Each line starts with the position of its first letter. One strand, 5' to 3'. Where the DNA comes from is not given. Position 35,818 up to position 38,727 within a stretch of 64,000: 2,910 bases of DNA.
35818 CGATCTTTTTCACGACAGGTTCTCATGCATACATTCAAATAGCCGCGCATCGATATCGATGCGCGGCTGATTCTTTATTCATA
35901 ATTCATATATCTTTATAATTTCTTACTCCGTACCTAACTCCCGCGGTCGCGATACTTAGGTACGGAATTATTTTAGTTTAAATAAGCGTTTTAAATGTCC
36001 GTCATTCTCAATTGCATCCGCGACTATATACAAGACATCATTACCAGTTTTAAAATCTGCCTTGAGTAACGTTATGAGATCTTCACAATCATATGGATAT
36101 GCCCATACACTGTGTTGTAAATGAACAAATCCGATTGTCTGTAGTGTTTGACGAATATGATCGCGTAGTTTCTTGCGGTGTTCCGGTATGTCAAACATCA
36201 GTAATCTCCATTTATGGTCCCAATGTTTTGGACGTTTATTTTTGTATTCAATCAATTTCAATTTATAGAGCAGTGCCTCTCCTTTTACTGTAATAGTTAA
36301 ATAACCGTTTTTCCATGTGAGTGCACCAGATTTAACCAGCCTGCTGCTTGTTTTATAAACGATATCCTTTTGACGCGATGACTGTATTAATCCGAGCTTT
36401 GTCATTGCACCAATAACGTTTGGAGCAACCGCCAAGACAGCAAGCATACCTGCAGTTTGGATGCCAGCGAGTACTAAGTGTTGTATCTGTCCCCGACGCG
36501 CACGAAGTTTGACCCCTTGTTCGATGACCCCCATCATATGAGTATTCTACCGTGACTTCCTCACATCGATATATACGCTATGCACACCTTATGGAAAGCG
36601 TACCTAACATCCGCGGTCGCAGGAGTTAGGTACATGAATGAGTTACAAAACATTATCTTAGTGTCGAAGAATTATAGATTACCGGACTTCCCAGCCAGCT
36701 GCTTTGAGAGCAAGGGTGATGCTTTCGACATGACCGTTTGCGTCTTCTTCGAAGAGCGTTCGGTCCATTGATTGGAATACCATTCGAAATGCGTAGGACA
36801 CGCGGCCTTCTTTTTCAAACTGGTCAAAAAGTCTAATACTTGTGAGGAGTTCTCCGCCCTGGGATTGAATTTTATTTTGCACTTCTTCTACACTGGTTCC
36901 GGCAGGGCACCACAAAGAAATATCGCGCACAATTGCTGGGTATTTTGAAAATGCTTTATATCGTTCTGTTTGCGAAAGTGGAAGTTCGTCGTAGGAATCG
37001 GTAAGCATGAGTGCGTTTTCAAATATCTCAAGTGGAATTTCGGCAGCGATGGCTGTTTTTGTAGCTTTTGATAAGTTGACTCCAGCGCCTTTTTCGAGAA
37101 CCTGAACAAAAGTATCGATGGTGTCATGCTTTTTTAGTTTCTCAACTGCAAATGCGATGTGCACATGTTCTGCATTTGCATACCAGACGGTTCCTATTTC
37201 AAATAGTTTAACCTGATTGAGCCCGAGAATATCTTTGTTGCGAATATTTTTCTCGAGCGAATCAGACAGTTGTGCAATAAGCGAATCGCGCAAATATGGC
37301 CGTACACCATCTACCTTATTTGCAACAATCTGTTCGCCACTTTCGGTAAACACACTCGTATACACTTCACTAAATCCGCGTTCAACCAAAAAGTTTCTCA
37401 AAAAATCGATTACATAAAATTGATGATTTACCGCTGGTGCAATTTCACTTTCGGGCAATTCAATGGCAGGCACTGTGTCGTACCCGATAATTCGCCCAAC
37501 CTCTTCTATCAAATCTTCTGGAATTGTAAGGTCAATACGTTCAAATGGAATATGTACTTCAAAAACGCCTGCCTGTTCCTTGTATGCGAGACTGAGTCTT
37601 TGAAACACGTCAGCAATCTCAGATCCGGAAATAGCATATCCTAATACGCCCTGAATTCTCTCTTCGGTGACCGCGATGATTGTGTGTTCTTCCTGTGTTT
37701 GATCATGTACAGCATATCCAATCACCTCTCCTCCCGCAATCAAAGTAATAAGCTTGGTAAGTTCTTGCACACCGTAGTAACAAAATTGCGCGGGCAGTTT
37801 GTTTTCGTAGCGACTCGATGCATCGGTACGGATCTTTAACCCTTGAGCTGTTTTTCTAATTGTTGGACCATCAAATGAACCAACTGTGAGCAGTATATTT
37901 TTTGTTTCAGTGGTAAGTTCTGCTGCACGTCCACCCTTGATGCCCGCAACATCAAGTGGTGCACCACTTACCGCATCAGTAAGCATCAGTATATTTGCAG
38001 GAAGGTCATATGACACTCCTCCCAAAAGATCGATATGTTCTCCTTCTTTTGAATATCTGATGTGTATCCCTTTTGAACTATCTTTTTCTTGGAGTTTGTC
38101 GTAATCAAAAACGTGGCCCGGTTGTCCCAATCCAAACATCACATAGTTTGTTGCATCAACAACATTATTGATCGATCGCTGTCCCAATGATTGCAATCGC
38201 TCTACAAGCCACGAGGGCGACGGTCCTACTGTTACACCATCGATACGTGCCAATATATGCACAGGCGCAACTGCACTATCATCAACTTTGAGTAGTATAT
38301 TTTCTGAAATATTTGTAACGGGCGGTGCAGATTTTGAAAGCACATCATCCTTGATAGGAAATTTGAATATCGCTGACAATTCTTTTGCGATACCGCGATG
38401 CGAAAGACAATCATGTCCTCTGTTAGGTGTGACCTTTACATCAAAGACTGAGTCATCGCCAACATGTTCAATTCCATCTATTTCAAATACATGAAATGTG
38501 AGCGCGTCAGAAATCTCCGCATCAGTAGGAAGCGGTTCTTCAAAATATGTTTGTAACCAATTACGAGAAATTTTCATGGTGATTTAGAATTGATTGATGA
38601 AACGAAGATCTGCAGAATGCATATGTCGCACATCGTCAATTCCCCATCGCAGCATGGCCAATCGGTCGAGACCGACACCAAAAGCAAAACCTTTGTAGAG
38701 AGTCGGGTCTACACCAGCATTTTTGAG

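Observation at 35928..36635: PaaX/Cas2-fold gene bracketed by 38-bp palindromic direct repeats with integron attC-like core/inverse-core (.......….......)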

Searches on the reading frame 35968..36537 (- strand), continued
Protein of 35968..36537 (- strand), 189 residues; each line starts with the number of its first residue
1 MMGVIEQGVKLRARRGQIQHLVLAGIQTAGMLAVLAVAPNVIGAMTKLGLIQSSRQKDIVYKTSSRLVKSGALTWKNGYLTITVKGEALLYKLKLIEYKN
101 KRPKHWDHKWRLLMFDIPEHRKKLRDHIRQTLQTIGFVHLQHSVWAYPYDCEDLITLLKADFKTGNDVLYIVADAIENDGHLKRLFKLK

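Call 56: search_protein_families(library=padloc, proteins=[window:35968-36537:-], max_evalue=0.01)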
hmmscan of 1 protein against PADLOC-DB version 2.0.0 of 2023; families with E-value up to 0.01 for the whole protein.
window:35968-36537:- (189 aa): 9 families
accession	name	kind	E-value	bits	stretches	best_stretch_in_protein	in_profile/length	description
PDLC00935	Cas2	-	4.7e-06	24.9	1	110-151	2-44/96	CRISPR-associated endonuclease Cas2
PDLC01251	Cas2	-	1.6e-05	23.1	1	110-150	2-39/84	"CAS-I,CAS-II,CAS-III,CAS-IV,CAS-V,CAS-VI; acquisition_2"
PDLC02072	Cas2_II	-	2.9e-05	22.2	1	110-146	7-46/72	-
PDLC02068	Cas2_II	-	5.1e-05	21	1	104-146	19-62/137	-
PDLC01649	Cas2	-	0.00042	18.6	1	110-149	2-38/70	"CAS-I,CAS-II,CAS-III,CAS-IV,CAS-V,CAS-VI; acquisition_2"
PDLC02069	Cas2_II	-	0.00043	18.7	1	111-146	3-41/130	-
PDLC02073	Cas2_II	-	0.00079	17.9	1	112-146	9-46/49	-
PDLC01459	Cas2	-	0.0042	15.6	0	112-146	9-46/105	"CAS-I,CAS-II,CAS-III,CAS-IV,CAS-V,CAS-VI; acquisition_2"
PDLC02075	Cas2a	-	0.0082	14.5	0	112-175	4-68/85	-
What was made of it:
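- Tried and rejected: Defence system: PADLOC gives only weak Cas2 matches (call 56).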

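Call 64: search_protein_representatives(alignment_id=A2)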
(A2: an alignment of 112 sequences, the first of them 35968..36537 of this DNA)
Query: 112 sequences, 188 profile positions. Proteins with E-value up to 0.001 (for the whole library): 5470; up to 1e-10: 2665; up to 1e-30: 415. The best 150 are listed.
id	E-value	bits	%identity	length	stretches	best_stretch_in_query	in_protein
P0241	8.8e-79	279.9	-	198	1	1-187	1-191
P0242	2.7e-76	271.8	-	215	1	1-187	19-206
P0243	9.5e-74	263.5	-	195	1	8-187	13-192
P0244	3.3e-72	258.5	-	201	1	1-187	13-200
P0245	4.3e-71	254.9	-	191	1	1-187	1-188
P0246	1.2e-66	240.4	-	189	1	1-187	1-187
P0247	1.4e-66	240.2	-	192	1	1-187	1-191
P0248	1.7e-66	239.8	-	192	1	1-187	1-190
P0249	2.9e-66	239.1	-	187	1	1-187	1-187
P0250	4.7e-66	238.4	-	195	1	1-187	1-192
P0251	1.5e-64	233.6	-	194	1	1-188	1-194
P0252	1.6e-64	233.5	-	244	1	1-187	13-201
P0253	2.1e-64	233.1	-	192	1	1-187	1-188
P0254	2.5e-63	229.6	-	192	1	1-187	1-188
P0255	5.5e-62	225.2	-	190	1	1-187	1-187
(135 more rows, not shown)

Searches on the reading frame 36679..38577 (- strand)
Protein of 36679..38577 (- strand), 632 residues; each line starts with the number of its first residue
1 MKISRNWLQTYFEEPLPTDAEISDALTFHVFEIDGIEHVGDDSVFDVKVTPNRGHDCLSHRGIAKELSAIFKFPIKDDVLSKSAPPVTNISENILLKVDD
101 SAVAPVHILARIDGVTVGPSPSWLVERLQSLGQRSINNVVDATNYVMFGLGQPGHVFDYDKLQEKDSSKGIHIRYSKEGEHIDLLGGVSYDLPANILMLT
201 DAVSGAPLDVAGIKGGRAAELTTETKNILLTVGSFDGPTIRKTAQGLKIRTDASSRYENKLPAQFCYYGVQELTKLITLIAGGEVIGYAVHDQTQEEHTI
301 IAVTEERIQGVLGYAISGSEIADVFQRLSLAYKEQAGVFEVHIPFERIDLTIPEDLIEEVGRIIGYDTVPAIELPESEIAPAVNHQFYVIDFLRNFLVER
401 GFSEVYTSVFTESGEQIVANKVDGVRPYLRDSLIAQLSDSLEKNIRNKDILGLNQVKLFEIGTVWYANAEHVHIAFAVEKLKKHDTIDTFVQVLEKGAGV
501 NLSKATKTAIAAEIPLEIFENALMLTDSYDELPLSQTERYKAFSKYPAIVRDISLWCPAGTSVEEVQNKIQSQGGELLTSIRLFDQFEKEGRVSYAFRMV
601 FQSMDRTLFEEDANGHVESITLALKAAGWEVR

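Call 58: find_homologous_proteins(query=window:36679-38577:-, max_evalue=1e-50)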
Query window:36679-38577:- (632 aa): 5018 proteins with E <= 1e-50 among 8000 candidates; the best 120 are listed.
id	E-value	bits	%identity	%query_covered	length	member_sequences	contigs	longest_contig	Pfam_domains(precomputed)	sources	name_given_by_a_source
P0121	0.0e+0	1412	100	100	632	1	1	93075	PF03483.23,PF03147.20,PF03484.22,PF17759.7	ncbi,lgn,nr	ncbi:MAG: Phenylalanine--tRNA ligase [Candidatus Kaiserbacteria bacterium]|nr:Phenylalanine--tRNA li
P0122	4.8e-254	863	62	100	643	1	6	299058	PF03483.23,PF03147.20,PF03484.22,PF17759.7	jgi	jgi:phenylalanyl-tRNA synthetase beta chain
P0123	1.2e-221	756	55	100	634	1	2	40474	PF03483.23,PF03147.20,PF03484.22,PF17759.7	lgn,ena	-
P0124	1.1e-198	680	52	100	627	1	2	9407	PF03483.23,PF03147.20,PF03484.22,PF17759.7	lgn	-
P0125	2.1e-193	662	51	100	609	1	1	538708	PF03483.23,PF03147.20,PF03484.22,PF17759.7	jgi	-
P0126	1.7e-190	653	49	100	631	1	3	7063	PF03483.23,PF03147.20,PF03484.22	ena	-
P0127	7.1e-190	651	48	100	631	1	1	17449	PF03483.23,PF03147.20,PF03484.22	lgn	-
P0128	1.7e-188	646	50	100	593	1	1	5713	PF03483.23,PF03147.20,PF03484.22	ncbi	-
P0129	2.3e-188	646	49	100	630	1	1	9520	PF03483.23,PF03147.20,PF03484.22,PF17759.7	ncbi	-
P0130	3.1e-187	642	49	100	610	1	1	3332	PF03483.23,PF03147.20,PF03484.22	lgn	-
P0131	3.8e-187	642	50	100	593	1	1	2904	PF03483.23,PF03147.20,PF03484.22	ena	-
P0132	9.8e-187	640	48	100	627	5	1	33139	PF03483.23,PF03147.20,PF03484.22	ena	-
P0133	1.5e-186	640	48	100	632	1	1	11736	PF03483.23,PF03147.20,PF03484.22,PF17759.7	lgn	-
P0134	1.5e-186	640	49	100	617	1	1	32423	PF03483.23,PF03147.20,PF03484.22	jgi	jgi:phenylalanyl-tRNA synthetase beta chain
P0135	2.0e-186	639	49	100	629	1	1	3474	PF03483.23,PF03147.20,PF03484.22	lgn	-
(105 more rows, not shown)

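Call 59: find_encoding_contigs(protein=P0122, flank=6000, max_places=1)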
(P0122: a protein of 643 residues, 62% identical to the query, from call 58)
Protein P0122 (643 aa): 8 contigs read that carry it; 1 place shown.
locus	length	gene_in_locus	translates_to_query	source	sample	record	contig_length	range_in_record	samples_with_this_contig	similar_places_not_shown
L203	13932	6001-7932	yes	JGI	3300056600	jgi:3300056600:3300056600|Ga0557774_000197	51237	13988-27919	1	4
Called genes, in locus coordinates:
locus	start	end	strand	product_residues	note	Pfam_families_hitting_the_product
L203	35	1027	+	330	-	PF03462:PCRF, PF00472:RF-1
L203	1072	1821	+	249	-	PF00318:Ribosomal_S2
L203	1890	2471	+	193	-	PF00889:EF_TS, PF22566:UBA_8 (weak), PF25025:EF-Ts_N (weak)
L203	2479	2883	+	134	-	-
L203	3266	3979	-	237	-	-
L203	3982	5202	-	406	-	PF13506:Glyco_transf_21, PF00535:Glycos_transf_2, PF10111:Glyco_tranf_2_2 (faint), PF13641:Glyco_tranf_2_3, PF13632:Glyco_trans_2_3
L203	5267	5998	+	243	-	PF01409:tRNA-synt_2d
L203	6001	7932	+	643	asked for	PF03483:B3_4, PF03484:B5, PF17759:tRNA_synthFbeta (weak), PF03147:FDX-ACB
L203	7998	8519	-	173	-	-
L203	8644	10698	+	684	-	PF02518:HATPase_c, PF00204:DNA_gyraseB, PF01751:Toprim, PF00986:DNA_gyraseB_C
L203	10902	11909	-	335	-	-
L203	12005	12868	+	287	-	PF04203:Sortase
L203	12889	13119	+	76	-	-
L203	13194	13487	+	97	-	PF02686:GatC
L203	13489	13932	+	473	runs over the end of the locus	PF01425:Amidase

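Call 60: find_encoding_contigs(protein=P0123, flank=6000, max_places=1)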
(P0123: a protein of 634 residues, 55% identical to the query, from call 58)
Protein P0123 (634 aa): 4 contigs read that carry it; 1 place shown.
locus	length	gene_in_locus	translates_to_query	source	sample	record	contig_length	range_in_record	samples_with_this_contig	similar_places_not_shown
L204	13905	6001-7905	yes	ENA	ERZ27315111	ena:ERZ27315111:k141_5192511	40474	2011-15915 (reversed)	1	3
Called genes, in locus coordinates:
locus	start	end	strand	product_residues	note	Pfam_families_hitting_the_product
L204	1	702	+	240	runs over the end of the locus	PF00318:Ribosomal_S2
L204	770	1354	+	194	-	PF00889:EF_TS, PF22566:UBA_8 (faint), PF25025:EF-Ts_N (weak)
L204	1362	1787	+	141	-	-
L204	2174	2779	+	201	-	-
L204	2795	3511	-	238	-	-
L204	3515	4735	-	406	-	PF13506:Glyco_transf_21, PF00535:Glycos_transf_2, PF10111:Glyco_tranf_2_2 (weak), PF13641:Glyco_tranf_2_3, PF13632:Glyco_trans_2_3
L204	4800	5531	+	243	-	PF01409:tRNA-synt_2d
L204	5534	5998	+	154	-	PF01243:PNPOx_N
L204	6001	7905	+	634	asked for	PF03483:B3_4, PF03484:B5, PF17759:tRNA_synthFbeta (faint), PF03147:FDX-ACB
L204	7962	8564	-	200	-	-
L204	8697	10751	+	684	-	PF02518:HATPase_c, PF00204:DNA_gyraseB, PF01751:Toprim, PF00986:DNA_gyraseB_C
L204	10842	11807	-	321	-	-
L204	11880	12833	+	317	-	PF04203:Sortase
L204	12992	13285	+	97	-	PF02686:GatC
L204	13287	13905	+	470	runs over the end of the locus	PF01425:Amidase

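Call 61: find_encoding_contigs(protein=P0125, flank=6000, max_places=1)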
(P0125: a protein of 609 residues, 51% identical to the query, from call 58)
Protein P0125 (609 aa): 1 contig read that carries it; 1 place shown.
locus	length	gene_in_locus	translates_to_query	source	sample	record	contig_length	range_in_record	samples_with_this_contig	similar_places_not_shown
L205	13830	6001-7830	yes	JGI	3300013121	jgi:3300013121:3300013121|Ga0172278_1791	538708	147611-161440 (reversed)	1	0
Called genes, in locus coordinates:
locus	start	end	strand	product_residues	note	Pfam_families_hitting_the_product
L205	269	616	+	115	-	-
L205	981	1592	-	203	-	PF01292:Ni_hydr_CYTB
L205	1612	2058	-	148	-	-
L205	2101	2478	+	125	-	-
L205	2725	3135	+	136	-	-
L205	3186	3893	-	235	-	-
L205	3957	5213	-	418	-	PF13506:Glyco_transf_21, PF03142:Chitin_synth_2 (faint), PF00535:Glycos_transf_2, PF10111:Glyco_tranf_2_2, PF13641:Glyco_tranf_2_3, PF13632:Glyco_trans_2_3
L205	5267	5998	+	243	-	PF01409:tRNA-synt_2d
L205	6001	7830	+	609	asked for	PF03483:B3_4, PF17759:tRNA_synthFbeta (faint), PF03484:B5, PF03147:FDX-ACB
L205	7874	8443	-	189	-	-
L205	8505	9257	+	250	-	PF13462:Thioredoxin_4, PF01323:DSBA (faint)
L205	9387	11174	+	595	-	PF00009:GTP_EFTU, PF01926:MMR_HSR1, PF22042:EF-G_D2, PF03144:GTP_EFTU_D2, PF00679:EFG_C, PF21018:BipA_C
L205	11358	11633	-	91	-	-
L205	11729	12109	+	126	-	PF01641:SelR, PF24046:At4g08330 (faint)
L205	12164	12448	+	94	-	-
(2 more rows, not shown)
